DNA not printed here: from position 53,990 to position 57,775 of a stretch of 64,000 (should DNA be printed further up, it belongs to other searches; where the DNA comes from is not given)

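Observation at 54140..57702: Orphan 1161-aa protein with a Cap4/Mrr-like nuclease head and a long body lacking a P-loop: candidate new single-gene defence effector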

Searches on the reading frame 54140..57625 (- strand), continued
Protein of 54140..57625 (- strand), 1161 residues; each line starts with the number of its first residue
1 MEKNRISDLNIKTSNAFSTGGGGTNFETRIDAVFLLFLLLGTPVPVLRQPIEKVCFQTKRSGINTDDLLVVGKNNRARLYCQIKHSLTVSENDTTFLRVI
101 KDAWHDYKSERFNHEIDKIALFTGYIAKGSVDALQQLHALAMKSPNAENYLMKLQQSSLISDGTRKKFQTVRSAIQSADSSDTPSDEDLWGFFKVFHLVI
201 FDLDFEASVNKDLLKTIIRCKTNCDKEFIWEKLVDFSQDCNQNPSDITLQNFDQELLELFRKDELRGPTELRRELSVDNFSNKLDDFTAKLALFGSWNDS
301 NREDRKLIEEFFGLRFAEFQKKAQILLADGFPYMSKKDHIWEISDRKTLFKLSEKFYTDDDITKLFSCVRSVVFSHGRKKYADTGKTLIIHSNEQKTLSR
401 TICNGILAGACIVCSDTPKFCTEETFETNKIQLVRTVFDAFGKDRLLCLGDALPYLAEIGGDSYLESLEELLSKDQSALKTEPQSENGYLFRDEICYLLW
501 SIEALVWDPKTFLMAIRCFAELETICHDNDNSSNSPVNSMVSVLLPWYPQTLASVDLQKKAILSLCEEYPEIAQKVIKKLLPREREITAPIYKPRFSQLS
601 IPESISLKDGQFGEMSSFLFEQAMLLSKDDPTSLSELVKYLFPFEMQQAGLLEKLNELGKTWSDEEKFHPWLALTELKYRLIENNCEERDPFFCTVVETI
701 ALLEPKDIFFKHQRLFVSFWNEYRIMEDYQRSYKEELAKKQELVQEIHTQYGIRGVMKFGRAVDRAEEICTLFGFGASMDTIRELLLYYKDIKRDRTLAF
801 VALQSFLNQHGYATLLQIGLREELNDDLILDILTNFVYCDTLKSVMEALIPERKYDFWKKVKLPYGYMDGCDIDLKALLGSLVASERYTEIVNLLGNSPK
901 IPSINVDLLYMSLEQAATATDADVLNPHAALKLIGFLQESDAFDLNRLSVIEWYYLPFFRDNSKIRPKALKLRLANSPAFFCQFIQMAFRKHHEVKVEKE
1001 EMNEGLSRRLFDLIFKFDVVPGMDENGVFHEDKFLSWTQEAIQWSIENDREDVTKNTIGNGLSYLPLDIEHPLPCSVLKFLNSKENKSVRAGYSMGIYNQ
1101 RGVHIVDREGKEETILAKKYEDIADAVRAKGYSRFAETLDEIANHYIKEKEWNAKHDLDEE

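Call 49: find_related_loci(query=A2, collection=genome_contigs, flank=10000)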
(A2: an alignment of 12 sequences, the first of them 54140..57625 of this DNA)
Query A2 (1161 aa) in genome_contigs; peptide patterns used: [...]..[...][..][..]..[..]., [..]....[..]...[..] (x = any residue, [..] = any of these).
232 stretches matched a pattern; 174 encode a relative of the query (tblastn E <= 1e-3); the best 80 are kept; 80 distinct loci.
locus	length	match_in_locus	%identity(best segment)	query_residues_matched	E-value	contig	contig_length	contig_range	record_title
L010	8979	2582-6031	39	2-1153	0e+0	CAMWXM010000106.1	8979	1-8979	MAG TPA_asm: uncultured Ruminococcus sp. isolate SRR14411257_bin.9_metawrap_v1.3_MAG genome assembly, contig: NODE.1162_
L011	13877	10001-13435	34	14-1161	0e+0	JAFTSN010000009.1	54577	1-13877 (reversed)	MAG: Clostridia bacterium isolate RGIG4110 Roe_deer_Cecum.Co__c565745, whole genome shotgun sequence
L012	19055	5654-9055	32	12-1155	0e+0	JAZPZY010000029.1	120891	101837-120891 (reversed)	MAG: Eubacteriales bacterium isolate T1900044644_TS20190110.MAGScoT_cleanbin_000004 SGB_1318_k141_1592813, whole genome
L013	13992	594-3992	32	12-1149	3e-178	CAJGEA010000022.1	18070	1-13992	MAG: uncultured Clostridia bacterium isolate MAG55 genome assembly, contig: k141_6252239_length_18070_cov_16.9892, whole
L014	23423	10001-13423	31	14-1156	0e+0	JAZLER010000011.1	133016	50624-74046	MAG: Fumia sp. isolate T1900045013_TC20190006.MAGScoT_cleanbin_000002 SGB_4385_k141_2452140, whole genome shotgun sequen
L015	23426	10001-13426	31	1-1153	7e-163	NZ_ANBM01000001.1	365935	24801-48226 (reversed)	Anaerovibrio sp. JC8 JC8_001, whole genome shotgun sequence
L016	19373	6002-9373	29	1-1146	5e-145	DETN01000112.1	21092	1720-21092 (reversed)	MAG TPA_asm: Lachnospiraceae bacterium UBA3287 UBA3287_contig_7135, whole genome shotgun sequence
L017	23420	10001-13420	33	14-1160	0e+0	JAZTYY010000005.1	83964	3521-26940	MAG: Eubacteriales bacterium isolate T1900045325_YK20190014.MAGScoT_cleanbin_000005 SGB_6433_k141_810086, whole genome s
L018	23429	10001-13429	33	1-1153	0e+0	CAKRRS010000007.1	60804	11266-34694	MAG: uncultured Acetatifactor sp. isolate REFINED_METABAT215_TOP10_CONTIGS_1500_ASSEMBLY_K77_MERGED__Hadza_MoBio_hadza-I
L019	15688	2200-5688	27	12-1151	1e-116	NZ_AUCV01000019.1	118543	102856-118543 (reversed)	Desulfogranum japonicum DSM 18378 G493DRAFT_scaffold00015.15_C, whole genome shotgun sequence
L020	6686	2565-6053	27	12-1151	2e-116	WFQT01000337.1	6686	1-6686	MAG: Anaerolineae bacterium isolate S014_12 k151_276524, whole genome shotgun sequence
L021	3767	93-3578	27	14-1151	4e-118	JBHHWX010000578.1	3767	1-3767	MAG: bacterium isolate D_3_bin.27 NODE_17830_length_3767_cov_6.246228, whole genome shotgun sequence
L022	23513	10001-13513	26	5-1151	1e-114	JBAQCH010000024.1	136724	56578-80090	MAG: Anaerolineae bacterium isolate MFD10570_ilm_asm_bin10 k127_117372, whole genome shotgun sequence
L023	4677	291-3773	27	14-1151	4e-115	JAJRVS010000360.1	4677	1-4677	MAG: Verrucomicrobia bacterium isolate Dive96_bin10.62 k141_4424296, whole genome shotgun sequence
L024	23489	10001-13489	26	12-1151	5e-113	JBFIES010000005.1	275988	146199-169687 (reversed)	MAG: Panacagrimonas sp. isolate Mix_sand11.2021.09.D.89 k141_3186615_length_275988_cov_18.9998, whole genome shotgun seq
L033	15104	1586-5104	27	14-1161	3e-111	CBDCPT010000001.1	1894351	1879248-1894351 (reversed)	MAG: Arenicellales bacterium isolate fadde0ce-b209-473f-868c-ec93306c25c8 genome assembly, contig: contig_1, whole genom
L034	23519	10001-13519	27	12-1161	4e-111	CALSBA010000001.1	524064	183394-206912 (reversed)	MAG: Synechococcus sp. UW140 isolate JJ-MO2A5-297-1-mx-bin683 genome assembly, contig: JJ-MO2A5-297-C3, whole genome sho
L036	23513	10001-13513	27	7-1156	7e-110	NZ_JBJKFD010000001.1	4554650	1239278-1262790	Desulfovibrio sp. 7SRBS1 contig_0001, whole genome shotgun sequence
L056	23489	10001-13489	26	12-1151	4e-102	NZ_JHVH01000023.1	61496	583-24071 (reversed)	Halomonas halodenitrificans DSM 735 Q358DRAFT_scaffold00020.20_C, whole genome shotgun sequence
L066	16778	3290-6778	26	12-1151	3e-100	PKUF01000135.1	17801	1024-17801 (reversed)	MAG: Desulfuromonas sp. isolate BM515 sc_1866, whole genome shotgun sequence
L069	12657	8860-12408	26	10-1161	3e-99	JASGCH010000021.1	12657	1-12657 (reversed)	MAG: Gammaproteobacteria bacterium isolate MAG14 NODE_2279_length_12657_cov_11.239406, whole genome shotgun sequence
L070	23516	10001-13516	25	14-1161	2e-98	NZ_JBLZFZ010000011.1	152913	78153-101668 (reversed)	Pantanalinema rosaneae CENA516 NODE_16_length_152970_cov_371.853540, whole genome shotgun sequence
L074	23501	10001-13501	25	14-1161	3e-94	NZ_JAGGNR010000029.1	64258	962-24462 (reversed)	Paenibacillus polymyxa strain ISL-58 ISL58_30, whole genome shotgun sequence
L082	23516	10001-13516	27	14-1161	9e-114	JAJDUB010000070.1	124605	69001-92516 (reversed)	MAG: Gammaproteobacteria bacterium isolate jk18x1bzbins.61 k141_963104, whole genome shotgun sequence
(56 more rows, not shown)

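Call 56: search_protein_families(library=pfam, alignment_id=A7, max_evalue=0.00001)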
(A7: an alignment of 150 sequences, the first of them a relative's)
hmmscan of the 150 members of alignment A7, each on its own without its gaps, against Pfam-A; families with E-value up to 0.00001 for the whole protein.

A. member 1, L001:4043-5881:+ (613 aa): 1 family
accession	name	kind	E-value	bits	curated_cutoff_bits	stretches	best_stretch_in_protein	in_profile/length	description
PF09491.16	RE_AlwI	-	5.9e-68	230.3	23.1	1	119-560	2-441/441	AlwI restriction endonuclease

B. families by the number of members that match (of 150 scanned): 117 families (the first 25 are shown)
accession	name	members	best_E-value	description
PF01420.25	Methylase_S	4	3e-31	Type I restriction modification DNA specificity domain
PF00583.31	Acetyltransf_1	3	3.4e-15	Acetyltransferase (GNAT) family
PF01850.27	PIN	3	5e-08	PIN domain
PF00270.35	DEAD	2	7.6e-27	DEAD/DEAH box helicase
PF13470.12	PIN_3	2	2.2e-23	PIN domain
PF01381.28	HTH_3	2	3.2e-18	Helix-turn-helix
PF02661.23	Fic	2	1.3e-16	Fic/DOC family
PF02604.26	PhdYeFM_antitox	2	2.2e-15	Antitoxin Phd_YefM, type II toxin-antitoxin system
PF13560.12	HTH_31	2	2.6e-14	Helix-turn-helix domain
PF12844.13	HTH_19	2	5.4e-12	Helix-turn-helix domain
PF13508.13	Acetyltransf_7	2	1.2e-08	Acetyltransferase (GNAT) domain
PF00012.26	HSP70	1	3.9e-265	Hsp70 protein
PF13337.12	BrxL_ATPase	1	1.6e-138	Lon-like protease BrxL-like, ATPase domain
PF00202.27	Aminotran_3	1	3.4e-113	Aminotransferase class-III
PF13310.11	Virulence_RhuM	1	3.4e-112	Virulence protein RhuM family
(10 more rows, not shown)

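Call 57: search_protein_families(library=padloc, alignment_id=A7, max_evalue=0.00001)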
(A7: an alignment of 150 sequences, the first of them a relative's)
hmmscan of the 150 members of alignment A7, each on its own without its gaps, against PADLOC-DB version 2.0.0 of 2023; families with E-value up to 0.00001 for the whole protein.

A. member 1, L001:4043-5881:+ (613 aa): 4 families
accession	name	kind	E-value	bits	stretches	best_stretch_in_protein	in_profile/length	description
PDLC03393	REase_II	-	1.6e-104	348.4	1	11-612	1-621/624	Type II nicking endonuclease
PDLC03394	REase_II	-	8.9e-38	128.1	1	109-610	68-597/684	Type II nicking endonuclease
PDLC03507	REase_II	-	3.6e-24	83.3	2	386-560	355-526/542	Type II restriction enzyme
PDLC03463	REase_II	-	1.3e-10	38.6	1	455-611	408-565/570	Type II restriction enzyme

B. families by the number of members that match (of 150 scanned): 440 families (the first 25 are shown)
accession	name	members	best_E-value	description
PDLC03099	Specificity_I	4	1.8e-104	Type I specificity subunit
PDLC03100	Specificity_I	4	1.4e-90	Type I specificity subunit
PDLC03068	Specificity_I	4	4.7e-89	Type I specificity subunit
PDLC03089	Specificity_I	4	4.1e-82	Type I specificity subunit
PDLC03092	Specificity_I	4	1.5e-79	Type I specificity subunit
PDLC03136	Specificity_I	4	1.2e-76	Type I specificity subunit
PDLC03086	Specificity_I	4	6e-71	Type I specificity subunit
PDLC03168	Specificity_I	4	7.4e-71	Type I specificity subunit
PDLC03164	Specificity_I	4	1.5e-56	Type I specificity subunit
PDLC03154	Specificity_I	4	7.8e-55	Type I specificity subunit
PDLC03066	Specificity_I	4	8.7e-52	Type I specificity subunit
PDLC03163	Specificity_I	4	2.8e-50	Type I specificity subunit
PDLC03161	Specificity_I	4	2e-46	Type I specificity subunit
PDLC03172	Specificity_I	4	1.4e-43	Type I specificity subunit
PDLC03108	Specificity_I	4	2.9e-32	Type I specificity subunit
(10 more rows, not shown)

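Call 58: predict_structure(alignment_id=A6)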
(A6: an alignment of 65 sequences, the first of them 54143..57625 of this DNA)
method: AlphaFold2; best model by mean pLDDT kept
length: 1161 residues; sequences in the alignment: 65
mean_pLDDT: 82.4   pTM: 0.65
mean pLDDT of the five models: 82.4, 81.4, 81.1, 80.5, 80.0
residues with pLDDT >= 90: 471; 70-90: 496; 50-70: 135; < 50: 59
segments of 3 or more residues with pLDDT < 50: 1-14, 263-276, 378-391, 485-491, 863-865
pLDDT, mean of each block of 10 residues (from residue 1): 40 59 88 95 88 93 91 91 93 92 95 94 92 94 95 88 94 89 89 96 85 88 87 94 91 88 41 50 84 92 91 93 89 89 90 89 91 67 42 64 91 86 85 89 76 91 92 80 50 75 95 95 71 78 91 95 95 92 80 89 85 89 88 86 64 88 88 88 79 87 87 82 78 77 82 81 77 76 71 62 66 69 68 61 68 61 58 64 64 78 72 72 69 85 79 84 82 92 90 71 79 86 90 94 94 94 87 89 94 93 82 93 94 95 93 83 76
secondary structure, 60 per line:
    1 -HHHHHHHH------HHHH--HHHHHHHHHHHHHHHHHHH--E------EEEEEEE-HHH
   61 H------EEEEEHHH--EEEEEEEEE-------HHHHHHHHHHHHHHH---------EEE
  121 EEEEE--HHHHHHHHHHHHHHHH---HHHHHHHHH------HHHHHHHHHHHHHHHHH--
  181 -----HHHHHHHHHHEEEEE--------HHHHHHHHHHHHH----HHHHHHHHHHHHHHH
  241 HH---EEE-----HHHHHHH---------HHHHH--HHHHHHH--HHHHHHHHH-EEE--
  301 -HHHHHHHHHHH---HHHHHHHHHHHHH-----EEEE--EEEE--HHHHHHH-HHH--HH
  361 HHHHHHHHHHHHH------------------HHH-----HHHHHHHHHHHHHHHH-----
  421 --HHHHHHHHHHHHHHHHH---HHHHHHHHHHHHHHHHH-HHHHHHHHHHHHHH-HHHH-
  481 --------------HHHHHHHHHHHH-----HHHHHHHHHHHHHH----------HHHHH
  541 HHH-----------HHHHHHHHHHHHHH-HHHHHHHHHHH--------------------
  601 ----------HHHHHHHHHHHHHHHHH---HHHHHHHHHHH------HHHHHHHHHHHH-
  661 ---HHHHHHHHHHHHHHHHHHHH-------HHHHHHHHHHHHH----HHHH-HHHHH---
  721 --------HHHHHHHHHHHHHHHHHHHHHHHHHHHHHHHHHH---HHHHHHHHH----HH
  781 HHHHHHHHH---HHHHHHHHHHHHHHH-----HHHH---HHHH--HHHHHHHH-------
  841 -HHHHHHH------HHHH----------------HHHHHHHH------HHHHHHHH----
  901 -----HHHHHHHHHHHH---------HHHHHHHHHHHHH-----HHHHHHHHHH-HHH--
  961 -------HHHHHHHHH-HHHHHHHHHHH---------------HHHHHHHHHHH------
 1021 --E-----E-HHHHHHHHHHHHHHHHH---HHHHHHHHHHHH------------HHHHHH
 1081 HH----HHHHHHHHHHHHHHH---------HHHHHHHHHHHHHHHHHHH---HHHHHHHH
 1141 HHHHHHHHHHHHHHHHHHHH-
elements in order (helices of 4 or more, strands of 3 or more residues): H2-9 H16-19 H22-40 E50-56 H58-61 E68-72 E78-86 H94-108 E118-125 H128-143 H147-155 H162-178 H186-195 E196-200 H209-221 H226-242 E246-248 H254-260 H270-274 H277-283 H286-294 E296-298 H302-312 H316-328 E334-337 E340-343 H346-352 H359-373 H400-415 H423-439 H443-459 H461-474 H476-479 H495-506 H512-525 H536-543 H555-568 H570-580 H611-627 H631-641 H648-659 H664-683 H691-703 H708-711 H713-717 H729-762 H766-774 H779-789 H793-807 H813-816 H820-823 H826-833 H842-848 H855-858 H875-882 H889-896 H906-917 H927-939 H945-954 H968-976 H978-988 H1004-1014 H1031-1047 H1051-1062 H1075-1082 H1087-1101 H1111-1129 H1133-1160

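Call 63: search_dna_similar(query=window:54143-57625:-, collection=plasmids, mode=protein, max_rows=25)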
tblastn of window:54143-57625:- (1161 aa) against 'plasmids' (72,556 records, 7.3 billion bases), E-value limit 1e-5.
Records with a match: 27; places in all: 27; records where one place covers at least 80% of the query: 1.
Best place of each record, by identity: <60% 27.
By first word of the organism name: Burkholderia 6; Rhizobium 4; Shewanella 2; Ralstonia 2; Cupriavidus 2; Buttiauxella 1; Bradyrhizobium 1; Photobacterium 1; Halioglobus 1; Aminobacter 1; and 6 more.
By predicted mobility (MOB-suite, as given by PLSDB): non-mobilizable 15; conjugative 9; mobilizable 3.
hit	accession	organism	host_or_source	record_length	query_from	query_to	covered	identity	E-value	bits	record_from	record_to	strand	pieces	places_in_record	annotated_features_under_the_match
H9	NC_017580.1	Shewanella baltica OS117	-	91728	3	1151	99%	27.0%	4e-91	331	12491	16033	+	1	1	hypothetical protein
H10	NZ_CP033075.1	Buttiauxella sp. 3AFRM03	Cerambycidae sp.,pure isolate,larvae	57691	274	1151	76%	25.0%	3e-48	197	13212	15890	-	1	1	hypothetical protein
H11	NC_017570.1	Shewanella baltica BA175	-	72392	287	1155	75%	23.7%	7e-39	166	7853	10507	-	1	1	hypothetical protein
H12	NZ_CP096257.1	Bradyrhizobium barranii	Glycine max cv. AC Glengarry,Cell ...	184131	293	1127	72%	20.9%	3e-16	92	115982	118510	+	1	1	hypothetical protein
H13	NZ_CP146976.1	Photobacterium damselae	-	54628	492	1151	57%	26.0%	7e-46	189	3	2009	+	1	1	none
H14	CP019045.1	Halioglobus pacificus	Pure cultured ...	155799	268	758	42%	23.7%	2e-6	61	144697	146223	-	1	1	record has no annotation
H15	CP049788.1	Ralstonia solanacearum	whole organism,isolated from the ...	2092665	694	1146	39%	21.9%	3e-7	63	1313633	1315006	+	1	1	hypothetical protein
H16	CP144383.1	Ralstonia solanacearum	tobacco,whole organism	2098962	694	1146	39%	21.9%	3e-7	63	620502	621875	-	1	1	hypothetical protein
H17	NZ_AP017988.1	Aminobacter sp. SS-2016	Lotus japoicus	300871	840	1161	28%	26.8%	2e-10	74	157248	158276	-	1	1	helix-turn-helix transcriptional regulator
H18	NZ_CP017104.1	Rhizobium gallicum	Phaseolus vulgaris,Whole ...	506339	293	641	30%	23.7%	2e-7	64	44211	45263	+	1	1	helix-turn-helix transcriptional regulator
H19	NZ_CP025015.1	Rhizobium leguminosarum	Lotus corniculatus,Bacteria culture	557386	857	1161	26%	26.3%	2e-11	76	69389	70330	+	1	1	helix-turn-helix transcriptional regulator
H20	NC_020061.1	Rhizobium tropici CIAT 899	Phaseolus vulgaris root nodule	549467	857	1161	26%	26.1%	3e-10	73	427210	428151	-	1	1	helix-turn-helix transcriptional regulator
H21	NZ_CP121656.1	Rhizobium sp. CB3171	Calliandra calothyrsus,cell culture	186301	293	641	30%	22.5%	3e-7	63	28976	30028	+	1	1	helix-turn-helix transcriptional regulator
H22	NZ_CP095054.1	Hymenobacter aerilatus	single cell,air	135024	14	279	23%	28.5%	2e-16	93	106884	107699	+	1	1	hypothetical protein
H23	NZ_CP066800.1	Burkholderia plantarii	Oryza sativa,cell culture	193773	13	298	25%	24.7%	9e-11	74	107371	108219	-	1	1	hypothetical protein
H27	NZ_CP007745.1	Burkholderia cepacia ATCC 25416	Plant derived food stuff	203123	19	252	20%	24.1%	6e-11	75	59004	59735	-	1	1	tetratricopeptide repeat protein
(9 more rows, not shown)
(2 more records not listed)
